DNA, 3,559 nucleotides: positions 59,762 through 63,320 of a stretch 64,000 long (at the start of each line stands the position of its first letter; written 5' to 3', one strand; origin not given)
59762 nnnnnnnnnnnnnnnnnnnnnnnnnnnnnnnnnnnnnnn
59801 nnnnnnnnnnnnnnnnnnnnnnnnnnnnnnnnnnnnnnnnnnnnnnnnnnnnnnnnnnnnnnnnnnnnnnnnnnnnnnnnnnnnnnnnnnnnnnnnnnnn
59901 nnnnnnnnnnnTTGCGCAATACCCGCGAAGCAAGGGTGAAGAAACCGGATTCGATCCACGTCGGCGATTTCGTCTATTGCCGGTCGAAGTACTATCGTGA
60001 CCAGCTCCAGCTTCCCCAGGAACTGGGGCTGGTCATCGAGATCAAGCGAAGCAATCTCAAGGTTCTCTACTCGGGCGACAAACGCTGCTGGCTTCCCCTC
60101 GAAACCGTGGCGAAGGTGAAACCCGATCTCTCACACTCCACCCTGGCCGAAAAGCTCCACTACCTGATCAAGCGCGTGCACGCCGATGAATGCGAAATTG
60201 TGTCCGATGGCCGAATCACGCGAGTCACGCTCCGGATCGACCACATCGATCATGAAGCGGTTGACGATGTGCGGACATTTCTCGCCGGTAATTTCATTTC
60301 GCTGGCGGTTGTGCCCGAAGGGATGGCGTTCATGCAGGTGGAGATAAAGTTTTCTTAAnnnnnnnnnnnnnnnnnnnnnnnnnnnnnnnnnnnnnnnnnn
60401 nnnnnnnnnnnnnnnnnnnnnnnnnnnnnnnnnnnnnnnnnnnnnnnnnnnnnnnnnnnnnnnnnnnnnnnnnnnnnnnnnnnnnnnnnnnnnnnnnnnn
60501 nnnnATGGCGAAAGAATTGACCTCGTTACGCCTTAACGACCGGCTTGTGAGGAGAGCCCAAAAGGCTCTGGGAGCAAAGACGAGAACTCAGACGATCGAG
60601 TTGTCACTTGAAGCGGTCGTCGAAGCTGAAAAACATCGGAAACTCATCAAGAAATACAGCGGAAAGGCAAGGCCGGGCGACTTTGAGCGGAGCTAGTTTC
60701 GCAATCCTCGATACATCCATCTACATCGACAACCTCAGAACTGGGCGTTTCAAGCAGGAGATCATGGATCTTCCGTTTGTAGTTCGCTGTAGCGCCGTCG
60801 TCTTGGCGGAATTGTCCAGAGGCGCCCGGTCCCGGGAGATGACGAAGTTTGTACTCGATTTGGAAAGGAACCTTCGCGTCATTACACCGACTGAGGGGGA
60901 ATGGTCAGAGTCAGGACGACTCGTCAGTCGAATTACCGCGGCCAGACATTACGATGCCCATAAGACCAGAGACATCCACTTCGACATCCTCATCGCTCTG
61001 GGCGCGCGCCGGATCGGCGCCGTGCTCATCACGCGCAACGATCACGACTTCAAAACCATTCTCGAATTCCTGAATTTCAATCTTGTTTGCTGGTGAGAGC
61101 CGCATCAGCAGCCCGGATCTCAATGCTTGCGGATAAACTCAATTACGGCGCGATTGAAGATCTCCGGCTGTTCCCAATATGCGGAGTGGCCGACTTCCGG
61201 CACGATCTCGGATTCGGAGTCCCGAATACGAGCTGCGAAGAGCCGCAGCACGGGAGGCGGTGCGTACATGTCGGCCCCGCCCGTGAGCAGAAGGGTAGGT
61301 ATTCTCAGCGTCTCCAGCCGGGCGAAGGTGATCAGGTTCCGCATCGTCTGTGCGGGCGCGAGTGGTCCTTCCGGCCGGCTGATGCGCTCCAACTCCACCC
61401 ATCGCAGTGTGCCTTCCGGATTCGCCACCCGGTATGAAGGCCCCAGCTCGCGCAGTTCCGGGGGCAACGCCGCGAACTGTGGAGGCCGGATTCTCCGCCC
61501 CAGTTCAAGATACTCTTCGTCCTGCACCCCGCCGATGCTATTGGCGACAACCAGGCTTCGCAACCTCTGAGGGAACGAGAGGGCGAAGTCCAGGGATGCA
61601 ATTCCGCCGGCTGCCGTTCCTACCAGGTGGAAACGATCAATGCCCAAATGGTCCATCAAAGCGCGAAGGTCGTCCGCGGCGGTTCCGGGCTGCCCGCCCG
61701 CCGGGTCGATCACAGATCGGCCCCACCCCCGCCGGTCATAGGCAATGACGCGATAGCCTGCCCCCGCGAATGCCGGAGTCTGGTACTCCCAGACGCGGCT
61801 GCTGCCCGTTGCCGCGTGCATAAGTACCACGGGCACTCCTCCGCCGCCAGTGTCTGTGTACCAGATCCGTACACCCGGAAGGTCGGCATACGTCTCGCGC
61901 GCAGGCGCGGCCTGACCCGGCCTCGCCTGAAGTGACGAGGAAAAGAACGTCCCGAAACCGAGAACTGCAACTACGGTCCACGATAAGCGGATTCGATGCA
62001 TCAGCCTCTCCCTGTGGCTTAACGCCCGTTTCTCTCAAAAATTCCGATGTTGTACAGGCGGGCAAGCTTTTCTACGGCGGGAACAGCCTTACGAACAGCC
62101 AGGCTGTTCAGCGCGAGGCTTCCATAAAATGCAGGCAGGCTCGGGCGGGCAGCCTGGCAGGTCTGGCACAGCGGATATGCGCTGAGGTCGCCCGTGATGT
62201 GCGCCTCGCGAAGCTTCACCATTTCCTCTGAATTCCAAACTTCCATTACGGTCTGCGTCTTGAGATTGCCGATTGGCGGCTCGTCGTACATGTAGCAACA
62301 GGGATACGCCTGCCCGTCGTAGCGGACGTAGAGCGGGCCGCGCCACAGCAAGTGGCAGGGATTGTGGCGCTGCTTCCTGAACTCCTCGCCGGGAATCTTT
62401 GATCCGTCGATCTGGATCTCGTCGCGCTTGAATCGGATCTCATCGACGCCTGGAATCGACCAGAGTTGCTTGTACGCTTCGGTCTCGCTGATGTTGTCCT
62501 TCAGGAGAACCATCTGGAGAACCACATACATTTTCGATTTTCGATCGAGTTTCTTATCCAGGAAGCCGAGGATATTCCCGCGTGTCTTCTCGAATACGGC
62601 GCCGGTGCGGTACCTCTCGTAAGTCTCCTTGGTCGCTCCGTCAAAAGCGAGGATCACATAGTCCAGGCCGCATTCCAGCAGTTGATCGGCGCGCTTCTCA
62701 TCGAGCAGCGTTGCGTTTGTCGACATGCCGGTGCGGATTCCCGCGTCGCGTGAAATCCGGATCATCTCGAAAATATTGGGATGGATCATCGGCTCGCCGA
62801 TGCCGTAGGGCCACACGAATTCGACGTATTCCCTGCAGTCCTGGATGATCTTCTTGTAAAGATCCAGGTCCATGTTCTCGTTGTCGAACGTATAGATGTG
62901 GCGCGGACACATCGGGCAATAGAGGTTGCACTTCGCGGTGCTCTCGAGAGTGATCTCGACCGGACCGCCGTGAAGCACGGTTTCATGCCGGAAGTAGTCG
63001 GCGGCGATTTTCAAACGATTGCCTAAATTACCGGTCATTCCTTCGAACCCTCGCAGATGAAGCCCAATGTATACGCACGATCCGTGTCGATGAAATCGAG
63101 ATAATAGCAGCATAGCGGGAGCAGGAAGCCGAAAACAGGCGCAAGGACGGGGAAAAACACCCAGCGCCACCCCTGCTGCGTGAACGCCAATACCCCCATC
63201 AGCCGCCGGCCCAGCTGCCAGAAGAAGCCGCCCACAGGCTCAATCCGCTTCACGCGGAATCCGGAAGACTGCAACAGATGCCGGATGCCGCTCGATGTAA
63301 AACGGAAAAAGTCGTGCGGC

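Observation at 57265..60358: Reversed-order rhodanese-ThiF/MoeB E1-like enzyme with a coupled unknown ORF and a cluster of small neighbouring proteins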

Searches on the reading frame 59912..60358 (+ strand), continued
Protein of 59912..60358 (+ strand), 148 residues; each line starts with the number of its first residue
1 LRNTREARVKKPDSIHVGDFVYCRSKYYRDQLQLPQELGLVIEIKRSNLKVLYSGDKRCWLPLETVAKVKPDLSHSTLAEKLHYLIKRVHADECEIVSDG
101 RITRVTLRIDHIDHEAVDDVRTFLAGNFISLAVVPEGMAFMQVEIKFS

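Call 72: list_cluster_members(proteins=[P0121, P0122, P0123, P0168, P0170, P0171, P0172, P0173, P0176, P0149])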
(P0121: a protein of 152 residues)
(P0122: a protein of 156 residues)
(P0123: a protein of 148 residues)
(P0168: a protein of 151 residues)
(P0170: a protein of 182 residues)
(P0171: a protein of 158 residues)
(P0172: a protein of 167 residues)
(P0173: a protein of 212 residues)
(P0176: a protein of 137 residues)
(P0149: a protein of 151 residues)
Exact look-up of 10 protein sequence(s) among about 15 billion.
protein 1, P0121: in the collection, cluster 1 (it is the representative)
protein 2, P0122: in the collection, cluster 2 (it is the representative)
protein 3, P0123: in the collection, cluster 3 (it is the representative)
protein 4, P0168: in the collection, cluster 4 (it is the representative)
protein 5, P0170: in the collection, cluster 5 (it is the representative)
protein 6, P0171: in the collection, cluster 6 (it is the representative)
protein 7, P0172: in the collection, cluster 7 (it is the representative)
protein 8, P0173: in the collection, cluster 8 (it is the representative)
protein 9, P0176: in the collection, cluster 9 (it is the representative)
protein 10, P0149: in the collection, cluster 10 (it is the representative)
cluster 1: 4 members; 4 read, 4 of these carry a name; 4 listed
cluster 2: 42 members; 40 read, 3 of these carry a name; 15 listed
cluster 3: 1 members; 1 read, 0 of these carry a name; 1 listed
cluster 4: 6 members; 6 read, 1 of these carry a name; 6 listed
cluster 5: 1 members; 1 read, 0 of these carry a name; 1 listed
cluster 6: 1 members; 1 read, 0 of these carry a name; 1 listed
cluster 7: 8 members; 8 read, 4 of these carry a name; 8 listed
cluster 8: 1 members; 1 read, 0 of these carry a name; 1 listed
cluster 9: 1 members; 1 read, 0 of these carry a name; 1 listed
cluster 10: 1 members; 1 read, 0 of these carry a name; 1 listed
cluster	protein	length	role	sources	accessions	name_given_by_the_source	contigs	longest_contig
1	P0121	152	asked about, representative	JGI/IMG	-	hypothetical protein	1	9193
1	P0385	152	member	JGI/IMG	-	hypothetical protein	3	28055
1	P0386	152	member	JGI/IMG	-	hypothetical protein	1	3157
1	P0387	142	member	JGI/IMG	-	hypothetical protein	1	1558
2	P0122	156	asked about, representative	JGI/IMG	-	-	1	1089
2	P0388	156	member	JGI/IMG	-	hypothetical protein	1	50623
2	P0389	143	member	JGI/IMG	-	hypothetical protein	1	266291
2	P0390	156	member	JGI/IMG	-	hypothetical protein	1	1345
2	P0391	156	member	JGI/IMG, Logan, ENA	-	-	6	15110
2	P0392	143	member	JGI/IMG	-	-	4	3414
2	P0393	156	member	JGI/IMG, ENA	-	-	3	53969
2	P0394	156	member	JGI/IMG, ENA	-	-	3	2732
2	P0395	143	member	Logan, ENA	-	-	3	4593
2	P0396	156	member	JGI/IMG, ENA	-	-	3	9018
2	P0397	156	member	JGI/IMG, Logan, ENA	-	-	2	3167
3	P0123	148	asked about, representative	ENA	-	-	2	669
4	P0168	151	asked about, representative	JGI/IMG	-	hypothetical protein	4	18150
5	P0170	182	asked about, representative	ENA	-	-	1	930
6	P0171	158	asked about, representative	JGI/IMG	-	-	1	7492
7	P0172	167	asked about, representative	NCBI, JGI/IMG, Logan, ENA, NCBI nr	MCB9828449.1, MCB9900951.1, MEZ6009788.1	MAG: hypothetical protein H6806_01625 [Planctomycetes bacterium] | hypothetical protein [Planctomycetota bacterium]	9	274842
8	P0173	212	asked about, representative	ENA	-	-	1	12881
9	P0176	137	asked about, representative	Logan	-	-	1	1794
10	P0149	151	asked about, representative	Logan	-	-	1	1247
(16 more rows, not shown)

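Call 73: find_encoding_contigs(protein=P0389, flank=8000, max_places=2)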
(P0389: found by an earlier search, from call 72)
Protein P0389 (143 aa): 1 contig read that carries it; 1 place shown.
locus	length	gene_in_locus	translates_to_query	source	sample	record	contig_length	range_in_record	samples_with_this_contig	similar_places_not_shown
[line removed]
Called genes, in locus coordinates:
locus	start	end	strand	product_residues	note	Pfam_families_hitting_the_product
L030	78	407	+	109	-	PF00581:Rhodanese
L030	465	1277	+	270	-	PF00899:ThiF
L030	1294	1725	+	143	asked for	-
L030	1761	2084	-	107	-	PF01042:Ribonuc_L-PSP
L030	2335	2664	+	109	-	-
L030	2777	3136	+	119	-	PF13709:DUF4159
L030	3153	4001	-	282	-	PF13709:DUF4159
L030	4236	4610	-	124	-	PF00571:CBS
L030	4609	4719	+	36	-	-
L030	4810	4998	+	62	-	-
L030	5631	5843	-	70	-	-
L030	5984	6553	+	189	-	PF04542:Sigma70_r2, PF08281:Sigma70_r4_2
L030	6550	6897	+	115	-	-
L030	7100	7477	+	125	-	-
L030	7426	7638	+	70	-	-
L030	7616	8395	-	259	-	PF04055:Radical_SAM, PF13186:SPASM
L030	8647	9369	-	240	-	PF13489:Methyltransf_23 (weak), PF13847:Methyltransf_31 (faint), PF08241:Methyltransf_11, PF13649:Methyltransf_25 (weak)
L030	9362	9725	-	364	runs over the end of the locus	PF04055:Radical_SAM, PF19288:CofH_C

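Call 74: find_encoding_contigs(protein=P0172, flank=7000, max_places=3)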
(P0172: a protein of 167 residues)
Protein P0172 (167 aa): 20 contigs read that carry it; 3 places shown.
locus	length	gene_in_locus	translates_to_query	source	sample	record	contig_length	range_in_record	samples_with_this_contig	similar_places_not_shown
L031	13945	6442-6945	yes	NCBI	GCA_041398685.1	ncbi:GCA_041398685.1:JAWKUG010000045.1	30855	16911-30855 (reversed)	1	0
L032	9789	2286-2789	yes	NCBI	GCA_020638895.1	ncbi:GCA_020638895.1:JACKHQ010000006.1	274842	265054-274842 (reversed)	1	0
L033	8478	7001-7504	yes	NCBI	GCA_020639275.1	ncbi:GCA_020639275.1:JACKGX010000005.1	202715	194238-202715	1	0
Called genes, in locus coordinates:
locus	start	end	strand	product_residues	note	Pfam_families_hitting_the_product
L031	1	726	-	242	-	?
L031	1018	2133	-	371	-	PF07396:Porin_O_P (faint)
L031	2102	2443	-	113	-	-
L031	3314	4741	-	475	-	PF07396:Porin_O_P (faint)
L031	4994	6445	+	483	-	PF00881:Nitroreductase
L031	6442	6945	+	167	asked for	-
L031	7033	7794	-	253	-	PF03796:DnaB_C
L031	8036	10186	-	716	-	PF01841:Transglut_core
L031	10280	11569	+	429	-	PF00092:VWA (faint), PF13519:VWA_2, PF25106:VWA_4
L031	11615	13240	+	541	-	PF01257:2Fe-2S_thioredx, PF01512:Complex1_51K, PF10531:SLBB (weak), PF22461:SLBB_2 (faint), PF10589:NADH_4Fe-4S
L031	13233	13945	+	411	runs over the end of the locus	PF03453:MoeA_N, PF00994:MoCF_biosynth, PF03454:MoeA_C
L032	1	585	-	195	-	?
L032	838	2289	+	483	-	PF00881:Nitroreductase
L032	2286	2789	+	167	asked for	-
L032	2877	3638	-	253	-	PF03796:DnaB_C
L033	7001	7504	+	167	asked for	-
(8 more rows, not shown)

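Call 78: search_protein_families(library=ncbifam, proteins=[L017:5696-6529:+, L021:4365-5150:+, L031:4994-6445:+, L021:5792-7264:+, L022:5387-6964:+], max_evalue=0.00001)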
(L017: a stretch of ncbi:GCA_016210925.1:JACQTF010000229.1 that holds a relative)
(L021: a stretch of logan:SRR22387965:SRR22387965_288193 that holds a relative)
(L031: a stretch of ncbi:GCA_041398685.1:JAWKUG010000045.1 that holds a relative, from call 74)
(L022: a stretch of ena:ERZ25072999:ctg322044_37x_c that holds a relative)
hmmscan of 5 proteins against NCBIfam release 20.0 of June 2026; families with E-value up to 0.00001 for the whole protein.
L017:5696-6529:+ (277 aa): 0 families

L021:4365-5150:+ (261 aa): 0 families

L031:4994-6445:+ (483 aa): 2 families
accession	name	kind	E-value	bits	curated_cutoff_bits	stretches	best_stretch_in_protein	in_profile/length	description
TIGR03605.1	antibiot_sagB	domain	1.2e-53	181.2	78.4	2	71-235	5-172/173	SagB family peptide dehydrogenase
TIGR04511.1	SagB_rel_DH_2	exception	7.2e-34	117.4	240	2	66-236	193-368/380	putative peptide maturation dehydrogenase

L021:5792-7264:+ (490 aa): 45 families (the best 25 are shown)
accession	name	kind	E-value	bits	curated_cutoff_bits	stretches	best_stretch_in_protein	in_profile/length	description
TIGR01804.1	BADH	equivalog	1.2e-160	535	668.6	1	8-476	2-467/467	betaine-aldehyde dehydrogenase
NF009725.0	PRK13252.1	equivalog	3.2e-155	517.3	593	1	3-484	6-483/488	betaine-aldehyde dehydrogenase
NF045735.1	PaDhStyDPseudo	equivalog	2.7e-143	478.1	850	1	5-480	4-481/483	phenylacetaldehyde dehydrogenase StyD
TIGR02299.1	HpaE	equivalog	3e-143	477.9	638.35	1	5-484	2-480/488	5-carboxymethyl-2-hydroxymuconate semialdehyde dehydrogenase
NF010000.0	PRK13473.1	subfamily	1e-141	472.9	615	1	4-481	3-473/475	aminobutyraldehyde dehydrogenase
NF045736.1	PaDhStyDRhodo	equivalog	3.9e-137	457.7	800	1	5-480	4-477/479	phenylacetaldehyde dehydrogenase StyD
NF007352.0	PRK09847.1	equivalog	3.7e-124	414.9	850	1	5-482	21-493/495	aldehyde dehydrogenase PuuC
NF050026.1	AcaldDHExaC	equivalog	4.7e-120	401.6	900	1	3-485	15-498/503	acetaldehyde dehydrogenase ExaC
TIGR03216.1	OH_muco_semi_DH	equivalog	3.7e-117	391.9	693.25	1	5-481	2-480/481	2-hydroxymuconic semialdehyde dehydrogenase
NF042993.1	AlphKGSA_gudD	equivalog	1.3e-112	377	770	1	3-480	3-480/481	alpha-ketoglutaric semialdehyde dehydrogenase GucD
TIGR03374.1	ABALDH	equivalog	2.6e-111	372.8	909.3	1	4-480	2-471/472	aminobutyraldehyde dehydrogenase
TIGR04284.1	aldehy_Rv0768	hypoth_equivalog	3.1e-109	366.1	775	1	5-478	2-476/480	aldehyde dehydrogenase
TIGR01780.1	SSADH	subfamily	4.7e-108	362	646.35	1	25-476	3-448/448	succinate-semialdehyde dehydrogenase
NF052305.1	DioxValDhHalo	equivalog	4.6e-107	358.9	750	1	3-480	4-481/483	2,5-dioxovalerate dehydrogenase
NF040648.1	lactal_redase_Meth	equivalog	6.4e-102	341.9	650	1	6-475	1-457/463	lactaldehyde dehydrogenase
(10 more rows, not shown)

L022:5387-6964:+ (525 aa): 42 families (the best 25 are shown)
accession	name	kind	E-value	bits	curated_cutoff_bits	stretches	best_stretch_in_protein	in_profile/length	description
NF002852.0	PRK03137.1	subfamily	7.6e-241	800.3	648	1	13-524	3-513/514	L-glutamate gamma-semialdehyde dehydrogenase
TIGR01237.1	D1pyr5carbox2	equivalog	3e-219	729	659.65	1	16-525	2-511/511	L-glutamate gamma-semialdehyde dehydrogenase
NF052305.1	DioxValDhHalo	equivalog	1.2e-123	413.5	750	1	45-504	3-461/483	2,5-dioxovalerate dehydrogenase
NF042993.1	AlphKGSA_gudD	equivalog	1.2e-113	380.5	770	1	45-515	2-472/481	alpha-ketoglutaric semialdehyde dehydrogenase GucD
NF008869.0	PRK11904.1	equivalog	1.3e-112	377.5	747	1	29-521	548-1024/1042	bifunctional proline dehydrogenase/L-glutamate gamma-semialdehyde dehydrogenase PutA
TIGR01236.1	D1pyr5carbox1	equivalog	2.3e-105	353.3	613.6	1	16-524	1-520/533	L-glutamate gamma-semialdehyde dehydrogenase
NF007497.0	PRK10090.1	equivalog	8.7e-99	331.4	500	1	46-512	6-470/480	aldehyde dehydrogenase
TIGR01804.1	BADH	equivalog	3.8e-98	329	668.6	1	51-503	2-452/467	betaine-aldehyde dehydrogenase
TIGR02299.1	HpaE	equivalog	1.7e-96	323.7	638.35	1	49-516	3-469/488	5-carboxymethyl-2-hydroxymuconate semialdehyde dehydrogenase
NF008772.0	PRK11809.1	equivalog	4.9e-96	322.6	1750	1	56-519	655-1110/1318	trifunctional transcriptional regulator/proline dehydrogenase/L-glutamate gamma-semialdehyde dehydrogenase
TIGR01238.1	D1pyr5carbox3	equivalog_domain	2.5e-94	316.6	485.2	1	64-518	55-498/500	L-glutamate gamma-semialdehyde dehydrogenase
NF009725.0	PRK13252.1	equivalog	1.4e-93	313.9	593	1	46-506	6-463/488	betaine-aldehyde dehydrogenase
NF010000.0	PRK13473.1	subfamily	5.5e-91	305.6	615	1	47-502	3-452/475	aminobutyraldehyde dehydrogenase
TIGR01780.1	SSADH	subfamily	1.5e-88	297.6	646.35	1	71-507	7-440/448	succinate-semialdehyde dehydrogenase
NF006916.0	PRK09407.1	equivalog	8.7e-86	288.6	521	1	56-520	30-489/526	succinic semialdehyde dehydrogenase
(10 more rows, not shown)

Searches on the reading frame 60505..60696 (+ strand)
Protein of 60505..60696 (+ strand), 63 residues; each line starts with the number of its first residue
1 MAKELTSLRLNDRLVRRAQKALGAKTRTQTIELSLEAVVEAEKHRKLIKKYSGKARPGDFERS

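Call 3: search_protein_families(library=pfam, proteins=[window:60505-60696:+], max_evalue=0.01)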
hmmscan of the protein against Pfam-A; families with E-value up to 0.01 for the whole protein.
window:60505-60696:+ (63 aa): 1 family
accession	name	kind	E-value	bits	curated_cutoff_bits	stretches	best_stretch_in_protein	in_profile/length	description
PF09957.15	VapB_antitoxin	-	2.6e-05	24.5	23.4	1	6-47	3-44/47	Bacterial antitoxin of type II TA system, VapB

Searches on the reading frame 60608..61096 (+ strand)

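Call 3: search_protein_families(library=pfam, proteins=[window:60608-61096:+], max_evalue=0.01)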
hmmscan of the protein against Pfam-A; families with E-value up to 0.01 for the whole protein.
window:60608-61096:+ (162 aa): 1 family
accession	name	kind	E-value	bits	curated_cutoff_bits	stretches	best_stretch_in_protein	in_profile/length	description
PF01850.27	PIN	-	1.4e-05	26.1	23.6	1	33-149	2-115/120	PIN domain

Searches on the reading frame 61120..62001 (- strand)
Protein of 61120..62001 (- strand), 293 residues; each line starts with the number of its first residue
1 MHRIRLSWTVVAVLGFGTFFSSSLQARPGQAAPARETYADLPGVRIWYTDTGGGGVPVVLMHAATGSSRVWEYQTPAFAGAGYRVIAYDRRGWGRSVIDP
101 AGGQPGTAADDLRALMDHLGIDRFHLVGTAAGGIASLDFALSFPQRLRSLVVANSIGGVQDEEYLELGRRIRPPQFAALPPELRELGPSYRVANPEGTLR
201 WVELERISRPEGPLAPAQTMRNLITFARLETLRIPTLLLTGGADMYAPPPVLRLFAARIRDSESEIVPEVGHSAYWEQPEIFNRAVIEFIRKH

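Call 3: search_protein_families(library=pfam, proteins=[window:61120-62001:-], max_evalue=0.01)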
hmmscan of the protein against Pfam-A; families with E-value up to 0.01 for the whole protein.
window:61120-62001:- (293 aa): 3 families
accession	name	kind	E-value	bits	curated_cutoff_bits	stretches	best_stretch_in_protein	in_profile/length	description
PF00561.26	Abhydrolase_1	-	2.7e-23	83.4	25.8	1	57-279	2-245/245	alpha/beta hydrolase fold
PF12697.13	Abhydrolase_6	-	3.1e-19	70.9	26.3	1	58-284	1-216/217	Alpha/beta hydrolase family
PF12146.15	Hydrolase_4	-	1.1e-13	51.4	27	1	58-277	7-237/239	Serine aminopeptidase, S33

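Call 78: search_protein_families(library=ncbifam, proteins=[window:61120-62001:-], max_evalue=0.00001)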
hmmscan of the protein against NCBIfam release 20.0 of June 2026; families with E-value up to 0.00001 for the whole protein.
window:61120-62001:- (293 aa): 29 families (the best 25 are shown)
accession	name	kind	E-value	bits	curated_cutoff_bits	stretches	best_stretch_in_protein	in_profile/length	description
NF051488.1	bifunc_PcaDC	exception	2.2e-30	106.1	390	1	56-292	12-252/375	bifunctional 3-oxoadipate enol-lactonase/4-carboxymuconolactone decarboxylase PcaDC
TIGR02427.1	protocat_pcaD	equivalog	2.8e-28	99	255.85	1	55-290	12-250/251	3-oxoadipate enol-lactonase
NF051487.1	bifunc_PcaCD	exception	1.7e-25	90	430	1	55-291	172-412/413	bifunctional 4-carboxymuconolactone decarboxylase/3-oxoadipate enol-lactonase PcaCD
TIGR03611.1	RutD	equivalog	5.5e-23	81.6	238.5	1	57-155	15-113/258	pyrimidine utilization protein D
TIGR03343.1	biphenyl_bphD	equivalog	6.1e-22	78.1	462.15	1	43-154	19-133/282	2-hydroxy-6-oxo-6-phenylhexa-2,4-dienoate hydrolase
TIGR01250.1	pro_imino_pep_2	subfamily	1.6e-21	77.2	167.65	2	36-159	4-133/288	proline iminopeptidase-family hydrolase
NF011457.0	PRK14875.1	equivalog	3.5e-18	65.7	307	1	34-157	110-233/372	acetoin dehydrogenase dihydrolipoyllysine-residue acetyltransferase subunit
NF050089.1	i_nPHAscl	equivalog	8.8e-17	61.1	300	1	45-157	8-119/288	intracellular short-chain-length polyhydroxyalkanoate depolymerase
NF045948.1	ProImpepThrmp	equivalog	2.1e-16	60.2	500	2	219-293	217-290/291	proline iminopeptidase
NF045632.1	hydroxlase_HsaD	equivalog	5.9e-16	58.2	400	1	37-155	15-137/290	4,5:9,10-diseco-3-hydroxy-5,9,17-trioxoandrosta-1(10),2-diene-4-oate hydrolase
TIGR03695.1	menH_SHCHC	equivalog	6.5e-16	58.5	208.55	1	57-163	4-112/252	2-succinyl-6-hydroxy-2,4-cyclohexadiene-1-carboxylate synthase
NF045945.1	ProImpepLactob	equivalog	6.6e-14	52.1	400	1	53-155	25-131/293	proline iminopeptidase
NF002938.0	PRK03592.1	equivalog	6.4e-13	48.7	241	1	31-156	7-130/298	haloalkane dehalogenase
TIGR03056.1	bchO_mg_che_rel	equivalog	6e-12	45.2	172.55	1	38-155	10-128/278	alpha/beta fold hydrolase BchO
NF052610.1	macro_16_ester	equivalog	2.2e-11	43.6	420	1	52-156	19-129/281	alpha/beta fold macrolide esterase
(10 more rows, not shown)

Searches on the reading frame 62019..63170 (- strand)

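Call 3: search_protein_families(library=pfam, proteins=[window:62019-63170:-], max_evalue=0.01)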
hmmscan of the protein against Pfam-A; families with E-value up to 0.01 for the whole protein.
window:62019-63170:- (383 aa): 2 families
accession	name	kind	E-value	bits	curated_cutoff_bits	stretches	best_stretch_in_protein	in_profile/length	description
PF04055.27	Radical_SAM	-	3.4e-16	60.3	29.5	1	76-230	2-159/166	Radical SAM superfamily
PF13186.11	SPASM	-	6.4e-14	52.4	21.5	1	278-339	6-67/67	Iron-sulfur cluster-binding domain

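Call 78: search_protein_families(library=ncbifam, proteins=[window:62019-63170:-], max_evalue=0.00001)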
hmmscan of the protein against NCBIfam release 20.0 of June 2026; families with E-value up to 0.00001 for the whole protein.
window:62019-63170:- (383 aa): 30 families (the best 25 are shown)
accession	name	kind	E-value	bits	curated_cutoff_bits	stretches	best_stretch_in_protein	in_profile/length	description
TIGR04317.1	W_rSAM_matur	equivalog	1.5e-36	126.2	380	1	72-246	5-180/349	tungsten cofactor oxidoreductase radical SAM maturase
TIGR04311.1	rSAM_Geo_metal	subfamily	6e-28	98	400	1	70-230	2-167/423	radical SAM/SPASM family putative metalloenzyme maturase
TIGR04545.1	rSAM_ahbD_hemeb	equivalog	1.8e-19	70.4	500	1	73-200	2-131/339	heme b synthase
NF045574.1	sacti_mat_StsB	exception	5.7e-17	61.7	625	1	78-247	103-266/466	StsB family radical SAM/SPASM domain sactipeptide maturase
TIGR04054.1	rSAM_NirJ1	equivalog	6.6e-17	61.2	650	1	56-189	22-154/387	putative heme d1 biosynthesis radical SAM protein NirJ1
TIGR04347.1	pseudo_SAM_Halo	equivalog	1e-16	61.2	525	1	75-249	42-211/390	TIGR04347 family pseudo-SAM/SPASM protein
TIGR03962.1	mycofact_rSAM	equivalog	4.1e-16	59.1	265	1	69-239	10-175/339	mycofactocin radical SAM maturase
TIGR04055.1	rSAM_NirJ2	equivalog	7e-16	58.6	500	1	74-189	3-118/326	putative heme d1 biosynthesis radical SAM protein NirJ2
TIGR02109.1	PQQ_syn_pqqE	equivalog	9.5e-16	57.7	381.35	1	69-236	5-168/358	pyrroloquinoline quinone biosynthesis protein PqqE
TIGR04546.1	rSAM_ahbC_deAc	equivalog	5.2e-15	55.1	650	1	75-195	43-164/390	12,18-didecarboxysiroheme deacetylase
TIGR04051.1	rSAM_NirJ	equivalog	9.5e-15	54.4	515.45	1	78-239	9-165/354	heme d1 biosynthesis radical SAM protein NirJ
NF033640.1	N_Twi_rSAM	subfamily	2.7e-14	53.1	170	1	272-340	5-71/398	twitch domain-containing radical SAM protein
NF050035.1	rSAM_WgK_link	exception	1.2e-13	50.8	650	1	70-200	8-140/367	radical SAM/SPASM peptide maturase WgkB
TIGR04466.1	rSAM_BlsE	equivalog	2.7e-13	50.1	400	1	80-193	12-124/327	cytosylglucuronate decarboxylase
TIGR04053.2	TIGR04053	equivalog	9.7e-13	48.1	395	1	70-203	7-145/366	TIGR04053 family radical SAM/SPASM domain-containing protein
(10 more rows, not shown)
